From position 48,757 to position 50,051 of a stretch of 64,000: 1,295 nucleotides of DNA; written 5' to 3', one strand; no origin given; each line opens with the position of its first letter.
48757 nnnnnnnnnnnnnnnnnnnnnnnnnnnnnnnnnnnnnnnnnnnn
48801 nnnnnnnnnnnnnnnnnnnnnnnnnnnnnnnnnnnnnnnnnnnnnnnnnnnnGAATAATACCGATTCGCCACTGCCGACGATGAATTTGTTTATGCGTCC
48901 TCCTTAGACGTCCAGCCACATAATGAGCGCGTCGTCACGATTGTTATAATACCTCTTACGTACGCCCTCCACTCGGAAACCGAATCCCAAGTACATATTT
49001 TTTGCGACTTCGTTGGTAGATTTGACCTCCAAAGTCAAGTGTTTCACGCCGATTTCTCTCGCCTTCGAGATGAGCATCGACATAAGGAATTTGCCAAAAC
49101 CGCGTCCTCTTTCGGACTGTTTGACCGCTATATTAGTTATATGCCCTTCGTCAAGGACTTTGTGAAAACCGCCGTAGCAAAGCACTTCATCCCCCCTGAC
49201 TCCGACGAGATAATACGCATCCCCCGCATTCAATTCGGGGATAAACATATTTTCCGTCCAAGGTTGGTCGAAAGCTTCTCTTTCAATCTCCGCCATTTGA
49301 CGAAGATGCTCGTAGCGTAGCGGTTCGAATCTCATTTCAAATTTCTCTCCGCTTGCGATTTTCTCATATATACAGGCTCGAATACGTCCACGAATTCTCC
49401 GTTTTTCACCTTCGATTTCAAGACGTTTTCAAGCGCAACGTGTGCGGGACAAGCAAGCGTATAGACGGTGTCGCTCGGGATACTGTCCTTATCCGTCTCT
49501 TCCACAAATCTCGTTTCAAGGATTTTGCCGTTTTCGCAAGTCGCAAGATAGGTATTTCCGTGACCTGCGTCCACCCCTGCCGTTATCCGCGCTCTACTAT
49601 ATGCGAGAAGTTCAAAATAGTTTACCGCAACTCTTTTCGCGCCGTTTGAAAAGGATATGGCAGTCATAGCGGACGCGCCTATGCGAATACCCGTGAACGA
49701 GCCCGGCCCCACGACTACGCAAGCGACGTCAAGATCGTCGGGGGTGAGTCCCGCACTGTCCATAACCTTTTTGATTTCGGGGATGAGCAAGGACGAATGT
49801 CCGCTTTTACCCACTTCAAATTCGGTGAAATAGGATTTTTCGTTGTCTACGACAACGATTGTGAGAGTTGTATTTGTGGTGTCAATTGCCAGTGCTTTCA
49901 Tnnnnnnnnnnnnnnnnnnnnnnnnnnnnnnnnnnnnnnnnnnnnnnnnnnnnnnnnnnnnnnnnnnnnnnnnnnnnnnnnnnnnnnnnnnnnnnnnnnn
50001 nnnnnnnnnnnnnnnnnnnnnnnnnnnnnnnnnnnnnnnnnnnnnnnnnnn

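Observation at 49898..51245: FMN riboswitch drives a RibU-like transporter fused in frame to TsaE, heading a packed tsaB-rimI-hydrolase-murF-like-ddl string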

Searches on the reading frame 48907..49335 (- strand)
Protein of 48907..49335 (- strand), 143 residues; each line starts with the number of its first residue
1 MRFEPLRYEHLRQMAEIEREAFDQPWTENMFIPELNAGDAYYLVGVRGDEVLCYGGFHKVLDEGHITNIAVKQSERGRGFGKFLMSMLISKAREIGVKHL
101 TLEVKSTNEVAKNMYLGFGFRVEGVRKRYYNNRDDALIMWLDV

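Call 7: search_protein_families(library=pfam, proteins=[window:48907-49335:-], max_evalue=0.01)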
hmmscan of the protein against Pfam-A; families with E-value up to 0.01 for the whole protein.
window:48907-49335:- (143 aa): 6 families
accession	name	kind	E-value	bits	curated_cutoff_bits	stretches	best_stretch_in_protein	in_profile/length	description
PF00583.31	Acetyltransf_1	-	2.9e-17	63.5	20.7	1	12-120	2-116/116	Acetyltransferase (GNAT) family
PF13673.13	Acetyltransf_10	-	1.4e-10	41.6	23.6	1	20-124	11-111/128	Acetyltransferase (GNAT) domain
PF13508.13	Acetyltransf_7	-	3.2e-09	37.5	27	1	40-121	3-83/84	Acetyltransferase (GNAT) domain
PF08445.16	FR47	-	1.2e-06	28.8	22.1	1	62-123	20-80/86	FR47-like protein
PF13420.13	Acetyltransf_4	-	0.00025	21.5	24.3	1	57-132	69-146/155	Acetyltransferase (GNAT) domain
PF13527.13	Acetyltransf_9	-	0.0051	17.2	25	0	61-120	70-124/127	Acetyltransferase (GNAT) domain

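Call 8: search_protein_families(library=ncbifam, proteins=[window:48907-49335:-], max_evalue=0.01)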
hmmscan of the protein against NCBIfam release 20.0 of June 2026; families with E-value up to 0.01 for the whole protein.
window:48907-49335:- (143 aa): 20 families
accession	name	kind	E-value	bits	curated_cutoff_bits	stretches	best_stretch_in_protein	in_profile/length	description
TIGR01575.1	rimI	equivalog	3.6e-35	121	86.4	1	10-139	1-132/132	ribosomal protein S18-alanine N-acetyltransferase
NF007025.1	PRK09491.1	equivalog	2.8e-22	79.2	173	1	5-141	5-143/145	ribosomal protein S18-alanine N-acetyltransferase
NF040503.1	resist_ArsN1a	equivalog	4.9e-08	32.9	170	1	68-128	81-141/159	arsinothricin resistance N-acetyltransferase ArsN1 family A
NF002959.0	PRK03624.1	equivalog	1.3e-07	31.4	124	1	42-123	51-132/147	GNAT family acetyltransferase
NF000487.1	stat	exception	4.2e-07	29.7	420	1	65-131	106-172/189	streptothricin N-acetyltransferase STAT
TIGR03585.1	PseH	equivalog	8.2e-07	29.2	93.1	1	68-133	79-146/156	UDP-4-amino-4,6-dideoxy-N-acetyl-beta-L-altrosamine N-acetyltransferase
NF000359.1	sat3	exception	9.7e-07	29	360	1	59-131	90-163/180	streptothricin N-acetyltransferase Sat3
NF040501.1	resist_ArsN2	equivalog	2.8e-06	27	125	1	36-103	20-88/133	arsenic resistance N-acetyltransferase ArsN2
NF007853.0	PRK10562.1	equivalog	7.7e-06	26.2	125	1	55-128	60-128/146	N-acetyltransferase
NF005921.0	PRK07922.1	equivalog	2e-05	24.3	180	1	47-101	54-109/170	amino-acid N-acetyltransferase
NF000360.1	sat4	exception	2.2e-05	24.6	380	1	65-135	98-168/180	streptothricin N-acetyltransferase Sat4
NF049894.1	CG3035_N_ac_Glu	equivalog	2.7e-05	23.5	280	1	67-130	236-298/300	N-acetylglutamate synthase, CG3035 family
TIGR03827.1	GNAT_ablB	equivalog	3.4e-05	23.4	205.1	1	6-98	121-218/266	putative beta-lysine N-acetyltransferase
TIGR03448.1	mycothiol_MshD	equivalog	4.7e-05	22.8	163.1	1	64-125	229-290/294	mycothiol synthase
NF008212.0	PRK10975.1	equivalog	0.00025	20.9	219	1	63-126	163-226/232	dTDP-4-amino-4,6-dideoxy-D-galactose acyltransferase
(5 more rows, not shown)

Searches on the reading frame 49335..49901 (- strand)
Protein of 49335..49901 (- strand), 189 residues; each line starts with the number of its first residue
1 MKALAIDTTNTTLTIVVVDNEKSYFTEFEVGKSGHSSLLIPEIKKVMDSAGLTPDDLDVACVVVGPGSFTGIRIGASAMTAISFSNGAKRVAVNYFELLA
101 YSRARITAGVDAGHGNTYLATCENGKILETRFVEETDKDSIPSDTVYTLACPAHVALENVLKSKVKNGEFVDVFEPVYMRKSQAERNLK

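Call 7: search_protein_families(library=pfam, proteins=[window:49335-49901:-], max_evalue=0.01)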
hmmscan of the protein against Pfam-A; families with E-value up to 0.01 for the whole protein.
window:49335-49901:- (189 aa): 1 family
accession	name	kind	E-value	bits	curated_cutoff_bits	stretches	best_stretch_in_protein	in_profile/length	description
PF00814.31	TsaD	-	1.5e-19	71.2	24.8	1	33-124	27-128/264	tRNA N6-adenosine threonylcarbamoyltransferase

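Call 8: search_protein_families(library=ncbifam, proteins=[window:49335-49901:-], max_evalue=0.01)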
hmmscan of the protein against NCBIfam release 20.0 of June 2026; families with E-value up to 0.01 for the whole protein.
window:49335-49901:- (189 aa): 3 families
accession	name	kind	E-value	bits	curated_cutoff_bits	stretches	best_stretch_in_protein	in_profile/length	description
TIGR03725.1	T6A_YeaZ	equivalog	4.2e-29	102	69.3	1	4-130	2-139/212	tRNA (adenosine(37)-N6)-threonylcarbamoyltransferase complex dimerization subunit type 1 TsaB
TIGR03723.1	T6A_TsaD_YgjD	equivalog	3.8e-05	22.9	296.1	1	29-97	43-111/314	tRNA (adenosine(37)-N6)-threonylcarbamoyltransferase complex transferase subunit TsaD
TIGR03722.2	arch_KAE1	equivalog_domain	0.0012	18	375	1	35-95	46-106/323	KEOPS complex N(6)-L-threonylcarbamoyladenine synthase Kae1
